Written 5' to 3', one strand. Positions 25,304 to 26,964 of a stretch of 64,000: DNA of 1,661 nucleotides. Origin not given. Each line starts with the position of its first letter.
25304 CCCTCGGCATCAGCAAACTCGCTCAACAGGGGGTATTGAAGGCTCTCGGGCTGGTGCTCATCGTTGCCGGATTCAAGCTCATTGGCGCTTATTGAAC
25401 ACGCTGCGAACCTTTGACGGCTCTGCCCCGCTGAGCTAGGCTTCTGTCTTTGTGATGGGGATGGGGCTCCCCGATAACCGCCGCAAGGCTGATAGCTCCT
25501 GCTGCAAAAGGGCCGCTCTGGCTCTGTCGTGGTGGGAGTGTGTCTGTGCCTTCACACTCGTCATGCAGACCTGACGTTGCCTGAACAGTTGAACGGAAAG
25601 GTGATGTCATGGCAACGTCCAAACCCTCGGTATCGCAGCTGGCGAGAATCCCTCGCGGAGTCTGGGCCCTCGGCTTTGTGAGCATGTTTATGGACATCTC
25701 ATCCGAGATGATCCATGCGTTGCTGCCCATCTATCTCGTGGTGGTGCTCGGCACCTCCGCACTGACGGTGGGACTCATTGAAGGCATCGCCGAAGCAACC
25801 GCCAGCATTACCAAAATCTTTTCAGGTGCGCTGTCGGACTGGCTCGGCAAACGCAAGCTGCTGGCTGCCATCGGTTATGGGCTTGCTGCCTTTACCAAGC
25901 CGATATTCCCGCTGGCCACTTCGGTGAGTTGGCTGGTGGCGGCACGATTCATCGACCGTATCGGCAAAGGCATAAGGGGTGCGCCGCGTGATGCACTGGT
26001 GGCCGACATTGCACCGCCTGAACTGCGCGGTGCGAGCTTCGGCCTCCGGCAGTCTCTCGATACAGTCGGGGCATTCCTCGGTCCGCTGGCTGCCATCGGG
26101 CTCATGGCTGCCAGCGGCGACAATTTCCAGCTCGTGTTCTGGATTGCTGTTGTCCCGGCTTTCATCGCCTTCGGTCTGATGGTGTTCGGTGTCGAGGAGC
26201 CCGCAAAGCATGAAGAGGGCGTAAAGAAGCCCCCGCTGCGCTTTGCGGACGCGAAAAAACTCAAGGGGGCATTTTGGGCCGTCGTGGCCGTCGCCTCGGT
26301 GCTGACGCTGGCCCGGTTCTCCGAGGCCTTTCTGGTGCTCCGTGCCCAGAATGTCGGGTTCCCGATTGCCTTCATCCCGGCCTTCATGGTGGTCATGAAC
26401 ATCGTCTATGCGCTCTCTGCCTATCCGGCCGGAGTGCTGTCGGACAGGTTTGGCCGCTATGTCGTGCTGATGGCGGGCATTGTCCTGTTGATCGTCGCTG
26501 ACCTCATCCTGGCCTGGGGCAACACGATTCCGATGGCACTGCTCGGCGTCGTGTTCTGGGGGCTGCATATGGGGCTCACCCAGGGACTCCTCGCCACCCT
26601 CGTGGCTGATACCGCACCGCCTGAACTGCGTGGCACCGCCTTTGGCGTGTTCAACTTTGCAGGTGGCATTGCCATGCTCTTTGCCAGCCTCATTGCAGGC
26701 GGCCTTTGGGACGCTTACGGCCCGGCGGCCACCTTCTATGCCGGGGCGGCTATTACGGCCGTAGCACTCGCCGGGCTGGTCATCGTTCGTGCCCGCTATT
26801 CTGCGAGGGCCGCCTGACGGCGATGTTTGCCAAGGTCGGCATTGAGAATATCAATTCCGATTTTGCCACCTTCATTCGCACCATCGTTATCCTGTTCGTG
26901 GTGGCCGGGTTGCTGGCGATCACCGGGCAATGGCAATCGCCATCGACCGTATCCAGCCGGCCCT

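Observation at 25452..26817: Fluoride riboswitch controlling an MFS transporter rather than Fluc or CLC-F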

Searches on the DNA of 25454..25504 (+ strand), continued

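Call 69: search_with_rna_model(model_id=R1, sources=[L208, L209, L210], max_evalue=1)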
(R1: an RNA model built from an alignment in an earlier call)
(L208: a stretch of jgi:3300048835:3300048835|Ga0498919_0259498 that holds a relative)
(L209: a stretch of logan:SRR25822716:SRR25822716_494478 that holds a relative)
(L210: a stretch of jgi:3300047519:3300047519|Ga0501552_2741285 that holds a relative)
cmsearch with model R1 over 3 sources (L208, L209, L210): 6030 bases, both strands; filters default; matches with E-value up to 1: 1.
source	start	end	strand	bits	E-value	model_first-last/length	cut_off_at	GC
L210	435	485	+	65.6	6.5e-23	1-55/55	no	0.67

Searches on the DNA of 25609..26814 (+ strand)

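Call 30: search_rna_families(sources=[L019, L020, L024, L030, L032, L042, L022, L067, L026, L041, L033, L034], threshold=gathering)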
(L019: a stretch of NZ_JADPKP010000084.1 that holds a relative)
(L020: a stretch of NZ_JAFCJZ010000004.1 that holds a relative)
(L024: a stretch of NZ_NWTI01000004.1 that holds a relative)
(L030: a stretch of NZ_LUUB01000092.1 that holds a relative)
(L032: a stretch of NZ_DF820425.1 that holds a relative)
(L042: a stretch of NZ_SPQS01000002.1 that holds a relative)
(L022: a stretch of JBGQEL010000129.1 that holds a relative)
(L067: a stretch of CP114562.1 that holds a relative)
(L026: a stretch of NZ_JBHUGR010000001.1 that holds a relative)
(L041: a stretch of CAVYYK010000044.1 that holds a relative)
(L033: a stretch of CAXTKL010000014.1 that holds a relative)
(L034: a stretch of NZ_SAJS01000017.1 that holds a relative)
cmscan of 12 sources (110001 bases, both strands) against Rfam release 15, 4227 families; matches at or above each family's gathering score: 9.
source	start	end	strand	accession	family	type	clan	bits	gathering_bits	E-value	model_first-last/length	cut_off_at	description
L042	3824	3900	+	RF01734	Fluoride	Cis-reg; riboswitch;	-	54.8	34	3.2e-12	1-64/64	no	Fluoride riboswitch aptamer (crcB RNA motif)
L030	3798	3875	+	RF01734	Fluoride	Cis-reg; riboswitch;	-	53.9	34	6.4e-12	1-64/64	no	Fluoride riboswitch aptamer (crcB RNA motif)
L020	3835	3911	+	RF01734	Fluoride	Cis-reg; riboswitch;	-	52.3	34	2.1e-11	1-64/64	no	Fluoride riboswitch aptamer (crcB RNA motif)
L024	3832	3909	+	RF01734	Fluoride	Cis-reg; riboswitch;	-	51.4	34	4.2e-11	1-64/64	no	Fluoride riboswitch aptamer (crcB RNA motif)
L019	3804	3881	+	RF01734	Fluoride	Cis-reg; riboswitch;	-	50.5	34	8.6e-11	1-64/64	no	Fluoride riboswitch aptamer (crcB RNA motif)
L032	3809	3885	+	RF01734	Fluoride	Cis-reg; riboswitch;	-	46.8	34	1.4e-09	1-64/64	no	Fluoride riboswitch aptamer (crcB RNA motif)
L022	5210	5279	+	RF01734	Fluoride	Cis-reg; riboswitch;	-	45.8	34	2.9e-09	1-64/64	no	Fluoride riboswitch aptamer (crcB RNA motif)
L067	1882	1967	+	RF01734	Fluoride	Cis-reg; riboswitch;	-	43.7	34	1.4e-08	1-64/64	no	Fluoride riboswitch aptamer (crcB RNA motif)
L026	1162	1223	-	RF01734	Fluoride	Cis-reg; riboswitch;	-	40.9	34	1.2e-07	1-64/64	no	Fluoride riboswitch aptamer (crcB RNA motif)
